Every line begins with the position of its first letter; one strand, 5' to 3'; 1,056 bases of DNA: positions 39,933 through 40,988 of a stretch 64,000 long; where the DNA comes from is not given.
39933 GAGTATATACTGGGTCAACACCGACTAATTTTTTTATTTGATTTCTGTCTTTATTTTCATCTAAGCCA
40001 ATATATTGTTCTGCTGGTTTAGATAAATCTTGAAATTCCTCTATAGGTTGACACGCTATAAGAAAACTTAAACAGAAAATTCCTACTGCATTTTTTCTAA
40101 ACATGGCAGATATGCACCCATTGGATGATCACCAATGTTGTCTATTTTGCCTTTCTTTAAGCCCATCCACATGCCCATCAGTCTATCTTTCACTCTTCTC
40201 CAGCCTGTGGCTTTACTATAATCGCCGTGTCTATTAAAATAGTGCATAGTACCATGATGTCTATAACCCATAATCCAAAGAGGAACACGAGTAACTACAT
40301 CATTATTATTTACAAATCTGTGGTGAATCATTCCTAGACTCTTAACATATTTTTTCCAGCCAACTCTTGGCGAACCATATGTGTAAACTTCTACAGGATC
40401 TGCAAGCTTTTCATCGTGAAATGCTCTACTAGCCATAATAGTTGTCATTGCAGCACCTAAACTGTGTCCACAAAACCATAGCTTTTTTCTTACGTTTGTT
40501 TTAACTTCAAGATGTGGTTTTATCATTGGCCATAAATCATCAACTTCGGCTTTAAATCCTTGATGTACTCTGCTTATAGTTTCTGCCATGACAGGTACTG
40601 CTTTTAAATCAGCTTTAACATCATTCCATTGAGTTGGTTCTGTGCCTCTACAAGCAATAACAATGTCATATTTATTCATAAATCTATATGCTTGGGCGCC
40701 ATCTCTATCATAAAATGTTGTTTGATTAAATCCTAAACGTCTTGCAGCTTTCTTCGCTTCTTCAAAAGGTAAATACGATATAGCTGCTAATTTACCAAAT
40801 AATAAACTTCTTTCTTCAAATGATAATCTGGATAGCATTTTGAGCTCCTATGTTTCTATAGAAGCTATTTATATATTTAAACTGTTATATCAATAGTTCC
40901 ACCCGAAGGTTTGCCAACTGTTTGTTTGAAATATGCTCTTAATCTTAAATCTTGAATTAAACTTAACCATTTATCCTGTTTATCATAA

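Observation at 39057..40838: Late-expressed envelope-active trio: class-3 lipase, NlpC/P60 lipoprotein and secreted glycine-zipper protein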

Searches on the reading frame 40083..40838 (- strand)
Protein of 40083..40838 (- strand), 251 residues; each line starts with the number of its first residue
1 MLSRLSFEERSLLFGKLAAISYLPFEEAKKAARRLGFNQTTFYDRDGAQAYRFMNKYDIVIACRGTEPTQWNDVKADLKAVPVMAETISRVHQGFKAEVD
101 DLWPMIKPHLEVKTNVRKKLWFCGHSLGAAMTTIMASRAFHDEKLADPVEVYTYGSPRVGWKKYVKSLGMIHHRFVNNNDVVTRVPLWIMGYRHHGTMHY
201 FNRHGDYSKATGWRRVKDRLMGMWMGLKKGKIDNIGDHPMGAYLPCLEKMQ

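Call 3: search_protein_families(library=pfam, proteins=[window:40083-40838:-], max_evalue=0.1)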
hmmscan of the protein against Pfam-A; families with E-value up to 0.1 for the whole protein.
window:40083-40838:- (251 aa): 1 family
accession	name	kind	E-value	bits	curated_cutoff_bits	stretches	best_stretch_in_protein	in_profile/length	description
PF01764.32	Lipase_3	-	5.1e-20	72.2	22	1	60-188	1-138/140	Lipase (class 3)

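Call 4: search_protein_families(library=phrogs, proteins=[window:40083-40838:-], max_evalue=0.01)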
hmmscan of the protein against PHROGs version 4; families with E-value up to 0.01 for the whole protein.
window:40083-40838:- (251 aa): 1 family
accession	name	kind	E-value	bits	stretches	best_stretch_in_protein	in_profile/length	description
phrog_21992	-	other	1.7e-23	84.5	1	56-196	44-178/213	esterase/lipase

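Call 7: search_dna_similar(query=window:40083-40838:-, collection=phages, mode=protein, max_rows=30)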
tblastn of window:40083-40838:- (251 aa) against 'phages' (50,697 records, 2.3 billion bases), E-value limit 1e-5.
Records with a match: 8; places in all: 9; records where one place covers at least 80% of the query: 0.
Best place of each record, by identity: <60% 8.
By first word of the organism name: Prochlorococcus 4; Cylindrospermopsis 2; Xanthomonas 1; Bacteriophage 1.
By host as written in the record: - 3; Prochlorococcus sp. NATL1A 2; Cylindrospermopsis raciborskii KLL07 1; Xanthomonas citri 1; Prochlorococcus marinus NATL2A 1.
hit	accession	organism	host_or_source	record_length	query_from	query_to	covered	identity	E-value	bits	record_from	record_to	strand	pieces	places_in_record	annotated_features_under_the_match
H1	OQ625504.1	Cylindrospermopsis phage Cr-LKS4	Cylindrospermopsis raciborskii KLL07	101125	59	194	54%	31.7%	7e-9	62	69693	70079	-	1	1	class 3 lipase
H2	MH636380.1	Cylindrospermopsis raciborskii virus RM-2018a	Reeuwijkse Plassen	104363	60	194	54%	31.9%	1e-8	61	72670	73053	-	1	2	putative class 3 lipase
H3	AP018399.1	Xanthomonas phage XacN1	Xanthomonas citri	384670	17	167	60%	28.5%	3e-7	57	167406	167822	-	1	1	lipase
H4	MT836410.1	Bacteriophage sp.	human fecal samples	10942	49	186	55%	30.0%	8e-9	61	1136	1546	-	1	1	record has no annotation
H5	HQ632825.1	Prochlorococcus phage P-SSM5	Prochlorococcus marinus NATL2A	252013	92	194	41%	33.7%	3e-7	57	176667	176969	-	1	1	lipase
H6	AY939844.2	Prochlorococcus phage P-SSM2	Prochlorococcus sp. NATL1A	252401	92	194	41%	33.7%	3e-7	57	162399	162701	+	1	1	lipase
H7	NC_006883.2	Prochlorococcus phage P-SSM2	Prochlorococcus sp. NATL1A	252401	92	194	41%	33.7%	3e-7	57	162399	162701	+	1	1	esterase/lipase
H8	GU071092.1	Prochlorococcus phage P-SSM2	-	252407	92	194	41%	33.7%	3e-7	57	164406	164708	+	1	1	lipase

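Call 15: find_related_loci(query=window:40083-40838:-, collection=viral_contigs, flank=6000)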
Query window:40083-40838:- (251 aa) in viral_contigs; peptide patterns used: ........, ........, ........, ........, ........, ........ (x = any residue, [..] = any of these).
28 stretches matched a pattern; 23 encode a relative of the query (tblastn E <= 1e-3); 23 distinct loci.
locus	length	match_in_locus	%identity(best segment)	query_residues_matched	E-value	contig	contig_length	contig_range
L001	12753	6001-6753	96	1-251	4e-170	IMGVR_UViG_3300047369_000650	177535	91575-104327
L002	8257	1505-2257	95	1-251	2e-169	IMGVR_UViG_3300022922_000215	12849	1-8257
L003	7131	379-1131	95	1-251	4e-169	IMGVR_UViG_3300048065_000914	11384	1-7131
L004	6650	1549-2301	85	1-251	2e-156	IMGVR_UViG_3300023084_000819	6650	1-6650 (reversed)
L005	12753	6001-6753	85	1-251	4e-156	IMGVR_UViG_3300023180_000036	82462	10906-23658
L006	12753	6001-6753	85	1-251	4e-156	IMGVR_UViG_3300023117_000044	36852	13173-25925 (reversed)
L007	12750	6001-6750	64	2-251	8e-112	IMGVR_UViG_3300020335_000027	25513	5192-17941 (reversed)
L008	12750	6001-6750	64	2-251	8e-112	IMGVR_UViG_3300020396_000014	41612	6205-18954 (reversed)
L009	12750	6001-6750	63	2-251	4e-112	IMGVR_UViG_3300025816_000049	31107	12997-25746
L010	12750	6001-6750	64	2-251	4e-111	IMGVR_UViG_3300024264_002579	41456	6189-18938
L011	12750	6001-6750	63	2-251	3e-111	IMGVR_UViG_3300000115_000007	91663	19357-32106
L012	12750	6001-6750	64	2-251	4e-111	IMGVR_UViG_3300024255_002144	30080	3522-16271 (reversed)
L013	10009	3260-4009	62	2-251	1e-110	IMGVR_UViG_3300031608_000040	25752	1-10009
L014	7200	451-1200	63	2-251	2e-110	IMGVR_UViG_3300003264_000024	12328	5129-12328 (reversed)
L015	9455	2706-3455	63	2-251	2e-110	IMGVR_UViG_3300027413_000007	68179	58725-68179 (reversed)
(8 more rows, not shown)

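Call 20: search_solved_structures(query=window:40083-40838:-, max_evalue=0.01, show_alignments=2)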
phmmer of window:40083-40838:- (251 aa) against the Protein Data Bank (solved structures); distinct sequences matched with E-value up to 0.01: 30.
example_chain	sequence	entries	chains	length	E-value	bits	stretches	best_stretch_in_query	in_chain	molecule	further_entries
6a0w_A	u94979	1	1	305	1.5e-10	44.3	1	89-201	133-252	Lipase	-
5tgl_A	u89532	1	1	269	2.1e-10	43.8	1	40-202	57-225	LIPASE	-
4tgl_A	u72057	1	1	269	2.1e-10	43.8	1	40-202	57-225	TRIACYL-GLYCEROL ACYLHYDROLASE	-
1tgl_A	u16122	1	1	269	2.1e-10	43.8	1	40-202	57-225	TRIACYL-GLYCEROL ACYLHYDROLASE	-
3tgl_A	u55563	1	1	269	3.8e-10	43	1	40-201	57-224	TRIACYL-GLYCEROL ACYLHYDROLASE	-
6qpp_A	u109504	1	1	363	8e-10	42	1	40-201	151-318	Lipase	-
6qpr_A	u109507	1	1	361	8.1e-10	41.9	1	40-201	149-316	Lipase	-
1dt3_A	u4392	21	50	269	1.9e-09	40.7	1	36-206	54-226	LIPASE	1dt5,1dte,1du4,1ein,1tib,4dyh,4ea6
5ap9_A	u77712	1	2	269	2.1e-09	40.6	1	36-205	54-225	LIPASE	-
1tia_A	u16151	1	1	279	2.3e-09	40.4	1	24-203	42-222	LIPASE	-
37bv_A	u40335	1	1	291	2.4e-09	40.4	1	36-206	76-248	Lipase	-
37cb_A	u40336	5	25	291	2.4e-09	40.4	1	36-206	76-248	Lipase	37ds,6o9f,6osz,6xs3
5ch8_A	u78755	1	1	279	2.6e-09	40.3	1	24-202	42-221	Mono- and diacylglycerol lipase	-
1gt6_A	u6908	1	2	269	5.1e-09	39.3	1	36-206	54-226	Lipase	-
5xk2_A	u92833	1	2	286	1e-08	38.3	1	21-202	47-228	Diacylglycerol lipase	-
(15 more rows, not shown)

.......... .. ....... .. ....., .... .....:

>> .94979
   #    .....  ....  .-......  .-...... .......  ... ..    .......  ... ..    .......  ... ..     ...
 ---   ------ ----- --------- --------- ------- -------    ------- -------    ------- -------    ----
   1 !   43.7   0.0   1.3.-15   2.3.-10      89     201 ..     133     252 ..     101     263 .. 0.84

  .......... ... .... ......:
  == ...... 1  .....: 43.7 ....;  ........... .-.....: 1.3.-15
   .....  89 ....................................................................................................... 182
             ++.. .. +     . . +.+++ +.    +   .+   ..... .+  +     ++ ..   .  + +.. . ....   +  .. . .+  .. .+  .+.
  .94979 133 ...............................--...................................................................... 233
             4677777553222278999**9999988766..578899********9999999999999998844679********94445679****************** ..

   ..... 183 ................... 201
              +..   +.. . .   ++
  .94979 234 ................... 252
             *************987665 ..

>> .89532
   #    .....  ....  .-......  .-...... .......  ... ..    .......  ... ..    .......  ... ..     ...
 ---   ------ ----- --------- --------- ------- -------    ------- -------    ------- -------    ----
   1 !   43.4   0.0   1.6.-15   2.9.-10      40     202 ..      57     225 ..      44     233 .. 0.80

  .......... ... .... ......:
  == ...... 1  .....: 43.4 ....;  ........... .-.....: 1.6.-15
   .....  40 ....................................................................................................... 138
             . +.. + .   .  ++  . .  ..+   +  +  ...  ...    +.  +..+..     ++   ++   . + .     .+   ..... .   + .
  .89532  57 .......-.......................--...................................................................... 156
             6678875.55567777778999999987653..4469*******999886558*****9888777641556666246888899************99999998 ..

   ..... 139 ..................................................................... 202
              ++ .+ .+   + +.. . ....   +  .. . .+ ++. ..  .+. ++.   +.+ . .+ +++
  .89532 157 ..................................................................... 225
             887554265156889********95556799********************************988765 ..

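Call 22: search_protein_families(library=ncbifam, proteins=[window:40083-40838:-], max_evalue=0.01)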
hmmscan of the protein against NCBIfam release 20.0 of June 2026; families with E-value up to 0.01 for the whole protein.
window:40083-40838:- (251 aa): 0 families

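Call 26: find_homologous_proteins(query=window:40083-40838:-, max_evalue=0.00001)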
Query window:40083-40838:- (251 aa): 5572 proteins with E <= 0.00001 among 6426 candidates; the best 120 are listed.
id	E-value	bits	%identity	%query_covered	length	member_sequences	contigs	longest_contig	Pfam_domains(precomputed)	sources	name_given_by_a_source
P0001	3.7e-168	576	96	100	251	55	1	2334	PF01764.32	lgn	-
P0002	7.6e-153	525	85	100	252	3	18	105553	PF01764.32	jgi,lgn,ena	-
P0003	1.2e-121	423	70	100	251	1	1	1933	PF01764.32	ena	-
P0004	7.2e-119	414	69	100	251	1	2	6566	PF01764.32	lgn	-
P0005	1.1e-116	407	68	100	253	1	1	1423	PF01764.32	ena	-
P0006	1.2e-116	407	67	99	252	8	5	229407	PF01764.32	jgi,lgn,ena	-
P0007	6.1e-116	405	67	99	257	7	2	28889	PF01764.32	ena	-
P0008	1.1e-115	404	66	100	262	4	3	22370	PF01764.32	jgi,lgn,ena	jgi:triacylglycerol lipase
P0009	1.8e-115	403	68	99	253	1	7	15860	PF01764.32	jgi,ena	-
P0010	3.2e-115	402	68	100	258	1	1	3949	PF01764.32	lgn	-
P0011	7.8e-115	401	66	100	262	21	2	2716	PF01764.32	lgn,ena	-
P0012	7.9e-115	401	66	99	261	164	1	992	PF01764.32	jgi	-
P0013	8.9e-115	401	67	99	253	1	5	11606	PF01764.32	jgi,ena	-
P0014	9.8e-115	401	68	98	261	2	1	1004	PF01764.32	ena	-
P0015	1.5e-114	400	68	98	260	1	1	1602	PF01764.32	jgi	-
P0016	4.3e-114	398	65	99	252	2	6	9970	PF01764.32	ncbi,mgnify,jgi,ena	mgnify:CR=1 FL=1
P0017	4.4e-114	398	68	98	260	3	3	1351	PF01764.32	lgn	-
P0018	5.1e-114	398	67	97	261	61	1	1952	PF01764.32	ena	-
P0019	6.0e-114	398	69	99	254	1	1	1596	PF01764.32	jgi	-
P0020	6.1e-114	398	68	98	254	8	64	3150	PF01764.32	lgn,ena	-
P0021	6.4e-114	398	68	97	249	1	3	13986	PF01764.32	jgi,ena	jgi:triacylglycerol lipase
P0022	9.4e-114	397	68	98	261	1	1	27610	PF01764.32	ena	-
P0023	9.4e-114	397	66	100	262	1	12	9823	PF01764.32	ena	-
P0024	9.5e-114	397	66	100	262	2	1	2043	PF01764.32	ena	-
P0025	9.7e-114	397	66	100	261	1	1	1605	PF01764.32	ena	-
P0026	1.0e-113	397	67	99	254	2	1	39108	PF01764.32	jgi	jgi:triacylglycerol lipase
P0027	1.4e-113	397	65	99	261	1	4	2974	PF01764.32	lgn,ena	-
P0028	1.6e-113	397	68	99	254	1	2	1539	PF01764.32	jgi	-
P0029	1.7e-113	397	66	99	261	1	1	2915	PF01764.32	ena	-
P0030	1.8e-113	396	66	100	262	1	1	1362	PF01764.32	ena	-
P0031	1.9e-113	396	66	100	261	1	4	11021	PF01764.32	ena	-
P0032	2.1e-113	396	69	99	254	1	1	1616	PF01764.32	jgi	-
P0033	2.1e-113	396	69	99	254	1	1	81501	PF01764.32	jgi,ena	jgi:triacylglycerol lipase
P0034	2.3e-113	396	68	97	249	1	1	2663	PF01764.32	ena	-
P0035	2.5e-113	396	68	100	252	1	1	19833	PF01764.32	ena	-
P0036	2.9e-113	396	66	99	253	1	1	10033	PF01764.32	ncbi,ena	-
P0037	2.9e-113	396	69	99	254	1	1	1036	PF01764.32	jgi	-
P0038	3.0e-113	396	66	100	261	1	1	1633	PF01764.32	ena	-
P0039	3.1e-113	396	68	97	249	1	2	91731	PF01764.32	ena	-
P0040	3.2e-113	396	67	98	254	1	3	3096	PF01764.32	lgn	-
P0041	3.5e-113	396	68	99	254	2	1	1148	PF01764.32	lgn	-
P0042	3.5e-113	395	65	99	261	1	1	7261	PF01764.32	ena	-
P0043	4.2e-113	395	67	99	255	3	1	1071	PF01764.32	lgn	-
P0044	4.3e-113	395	67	97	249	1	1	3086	PF01764.32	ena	-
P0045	4.3e-113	395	67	99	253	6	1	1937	PF01764.32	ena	-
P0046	4.8e-113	395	65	99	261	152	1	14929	PF01764.32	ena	-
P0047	4.8e-113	395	65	100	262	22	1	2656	PF01764.32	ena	-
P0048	4.9e-113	395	65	100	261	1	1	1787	PF01764.32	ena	-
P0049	4.9e-113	395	64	100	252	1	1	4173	PF01764.32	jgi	jgi:triacylglycerol lipase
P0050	4.9e-113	395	64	100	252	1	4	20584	PF01764.32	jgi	jgi:triacylglycerol lipase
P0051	5.6e-113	395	68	97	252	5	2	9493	PF01764.32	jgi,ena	-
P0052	5.7e-113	395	65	99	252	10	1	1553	PF01764.32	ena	-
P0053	5.8e-113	395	68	99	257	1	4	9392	PF01764.32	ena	-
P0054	5.9e-113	395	69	98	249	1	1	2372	PF01764.32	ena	-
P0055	6.6e-113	395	65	100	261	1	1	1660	PF01764.32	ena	-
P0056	6.7e-113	395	66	100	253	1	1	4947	PF01764.32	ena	-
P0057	7.6e-113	394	68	99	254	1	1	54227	PF01764.32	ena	-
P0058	9.2e-113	394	69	98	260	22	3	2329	PF01764.32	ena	-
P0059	1.0e-112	394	70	100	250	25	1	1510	PF01764.32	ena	-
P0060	1.1e-112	394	69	98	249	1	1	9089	PF01764.32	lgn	-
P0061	1.1e-112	394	69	98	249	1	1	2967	PF01764.32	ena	-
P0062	1.2e-112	394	69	98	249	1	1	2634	PF01764.32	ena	-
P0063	1.2e-112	394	67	98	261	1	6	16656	PF01764.32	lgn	-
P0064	1.2e-112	394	66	100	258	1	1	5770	PF01764.32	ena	-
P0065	1.3e-112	394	67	98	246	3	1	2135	PF01764.32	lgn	-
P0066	1.5e-112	393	68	98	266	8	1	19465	PF01764.32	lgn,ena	-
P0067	1.5e-112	393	69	98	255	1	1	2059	PF01764.32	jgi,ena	-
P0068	1.6e-112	393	66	100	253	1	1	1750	PF01764.32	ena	-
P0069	1.6e-112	393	65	99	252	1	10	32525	PF01764.32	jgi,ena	jgi:triacylglycerol lipase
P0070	1.6e-112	393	65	99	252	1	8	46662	PF01764.32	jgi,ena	jgi:triacylglycerol lipase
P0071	2.0e-112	393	66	99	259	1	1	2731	PF01764.32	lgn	-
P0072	2.1e-112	393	65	99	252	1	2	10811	PF01764.32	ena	-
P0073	2.3e-112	393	67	100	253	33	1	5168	PF01764.32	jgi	-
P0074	2.4e-112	393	66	100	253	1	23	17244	PF01764.32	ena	-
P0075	2.4e-112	393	65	99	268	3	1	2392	PF01764.32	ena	-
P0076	2.8e-112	393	67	100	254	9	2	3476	PF01764.32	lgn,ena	-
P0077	3.4e-112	392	66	98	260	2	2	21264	PF01764.32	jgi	-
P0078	4.0e-112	392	69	98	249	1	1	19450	PF01764.32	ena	-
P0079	4.4e-112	392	66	98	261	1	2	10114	PF01764.32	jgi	jgi:triacylglycerol lipase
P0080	4.6e-112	392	66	100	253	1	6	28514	PF01764.32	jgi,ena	jgi:triacylglycerol lipase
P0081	4.6e-112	392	66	100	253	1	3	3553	PF01764.32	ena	-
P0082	5.9e-112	391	66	100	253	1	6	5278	PF01764.32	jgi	jgi:triacylglycerol lipase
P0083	6.2e-112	391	67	99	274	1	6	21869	PF01764.32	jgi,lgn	jgi:triacylglycerol lipase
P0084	6.8e-112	391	68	98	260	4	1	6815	PF01764.32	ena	-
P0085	7.0e-112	391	65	99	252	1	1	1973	PF01764.32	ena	-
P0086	8.3e-112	391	65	100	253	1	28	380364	PF01764.32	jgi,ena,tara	jgi:triacylglycerol lipase|tara:strand:- start:45 stop:806 length:762 start_codon:yes stop_codon:yes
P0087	8.9e-112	391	66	100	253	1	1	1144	PF01764.32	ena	-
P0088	9.3e-112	391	65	99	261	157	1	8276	PF01764.32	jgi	jgi:triacylglycerol lipase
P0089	9.8e-112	391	65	100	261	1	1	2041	PF01764.32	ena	-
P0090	1.4e-111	390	68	98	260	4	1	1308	PF01764.32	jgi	jgi:triacylglycerol lipase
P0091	1.4e-111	390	65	100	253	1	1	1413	PF01764.32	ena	-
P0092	1.4e-111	390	65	100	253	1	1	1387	PF01764.32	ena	-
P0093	1.5e-111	390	69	98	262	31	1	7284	PF01764.32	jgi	jgi:triacylglycerol lipase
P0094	1.6e-111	390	65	100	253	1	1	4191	PF01764.32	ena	-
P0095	1.6e-111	390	65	100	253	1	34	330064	PF01764.32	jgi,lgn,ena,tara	jgi:triacylglycerol lipase|tara:strand:- start:1059 stop:1820 length:762 start_codon:yes stop_codon:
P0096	1.8e-111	390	65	98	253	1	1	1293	PF01764.32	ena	-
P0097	1.9e-111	390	65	100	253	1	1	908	PF01764.32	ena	-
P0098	2.0e-111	390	64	99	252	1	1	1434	PF01764.32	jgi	jgi:triacylglycerol lipase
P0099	2.0e-111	390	64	99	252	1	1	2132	PF01764.32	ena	-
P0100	2.5e-111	389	65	99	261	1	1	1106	PF01764.32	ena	-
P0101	2.8e-111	389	66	98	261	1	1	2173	PF01764.32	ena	-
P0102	3.0e-111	389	65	100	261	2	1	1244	PF01764.32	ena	-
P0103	3.1e-111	389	65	100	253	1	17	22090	PF01764.32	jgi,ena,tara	jgi:triacylglycerol lipase|tara:strand:- start:43 stop:804 length:762 start_codon:yes stop_codon:yes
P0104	3.2e-111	389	65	100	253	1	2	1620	PF01764.32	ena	-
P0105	3.4e-111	389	65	98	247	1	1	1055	PF01764.32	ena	-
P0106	3.9e-111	389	66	98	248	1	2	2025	PF01764.32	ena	-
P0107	4.7e-111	389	68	97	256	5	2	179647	PF01764.32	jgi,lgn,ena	-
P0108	4.7e-111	389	67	99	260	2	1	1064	PF01764.32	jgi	-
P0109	5.2e-111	388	66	98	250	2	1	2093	PF01764.32,PF05057.21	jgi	jgi:triacylglycerol lipase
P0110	5.6e-111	388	65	99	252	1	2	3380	PF01764.32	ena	-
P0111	5.8e-111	388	65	100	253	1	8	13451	PF01764.32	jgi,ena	jgi:triacylglycerol lipase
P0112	5.9e-111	388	65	100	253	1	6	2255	PF01764.32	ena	-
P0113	6.2e-111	388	66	98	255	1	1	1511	PF01764.32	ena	-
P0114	7.2e-111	388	64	99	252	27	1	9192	PF01764.32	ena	-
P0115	7.4e-111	388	65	100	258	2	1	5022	PF01764.32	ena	-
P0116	7.5e-111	388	65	98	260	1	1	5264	PF01764.32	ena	-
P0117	8.3e-111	388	64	100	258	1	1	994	PF01764.32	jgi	jgi:triacylglycerol lipase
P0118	8.4e-111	388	64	100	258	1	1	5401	PF01764.32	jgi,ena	-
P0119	8.6e-111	388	66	98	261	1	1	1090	PF01764.32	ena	-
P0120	9.4e-111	388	65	99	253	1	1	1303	PF01764.32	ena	-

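Call 27: find_encoding_contigs(protein=P0086, flank=8000, max_places=5)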
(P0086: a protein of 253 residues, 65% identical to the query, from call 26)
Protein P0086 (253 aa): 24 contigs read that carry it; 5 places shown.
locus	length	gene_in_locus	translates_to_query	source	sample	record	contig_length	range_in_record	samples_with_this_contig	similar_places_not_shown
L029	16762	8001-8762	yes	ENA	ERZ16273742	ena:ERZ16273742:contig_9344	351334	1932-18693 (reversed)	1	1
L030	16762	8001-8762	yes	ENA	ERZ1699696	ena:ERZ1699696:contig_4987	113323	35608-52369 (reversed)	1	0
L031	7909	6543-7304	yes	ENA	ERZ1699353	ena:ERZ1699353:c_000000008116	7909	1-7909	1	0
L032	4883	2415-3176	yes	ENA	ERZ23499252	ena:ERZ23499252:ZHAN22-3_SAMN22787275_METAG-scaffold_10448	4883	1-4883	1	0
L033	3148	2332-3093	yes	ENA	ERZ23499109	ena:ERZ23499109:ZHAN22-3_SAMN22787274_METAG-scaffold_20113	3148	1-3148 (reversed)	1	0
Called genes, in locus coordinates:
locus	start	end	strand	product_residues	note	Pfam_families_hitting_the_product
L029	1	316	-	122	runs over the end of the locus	PF01592:NifU_N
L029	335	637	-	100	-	-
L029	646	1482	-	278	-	-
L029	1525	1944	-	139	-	-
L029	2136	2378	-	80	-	-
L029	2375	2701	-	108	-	-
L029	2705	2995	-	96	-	-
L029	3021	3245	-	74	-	-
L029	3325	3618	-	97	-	-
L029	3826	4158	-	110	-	-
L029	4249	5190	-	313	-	-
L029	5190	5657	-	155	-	-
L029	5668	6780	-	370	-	PF19782:DUF6267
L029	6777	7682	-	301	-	-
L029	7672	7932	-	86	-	-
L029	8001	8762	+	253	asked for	PF01764:Lipase_3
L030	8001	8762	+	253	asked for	PF01764:Lipase_3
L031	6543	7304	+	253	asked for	PF01764:Lipase_3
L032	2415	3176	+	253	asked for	PF01764:Lipase_3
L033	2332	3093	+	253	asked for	PF01764:Lipase_3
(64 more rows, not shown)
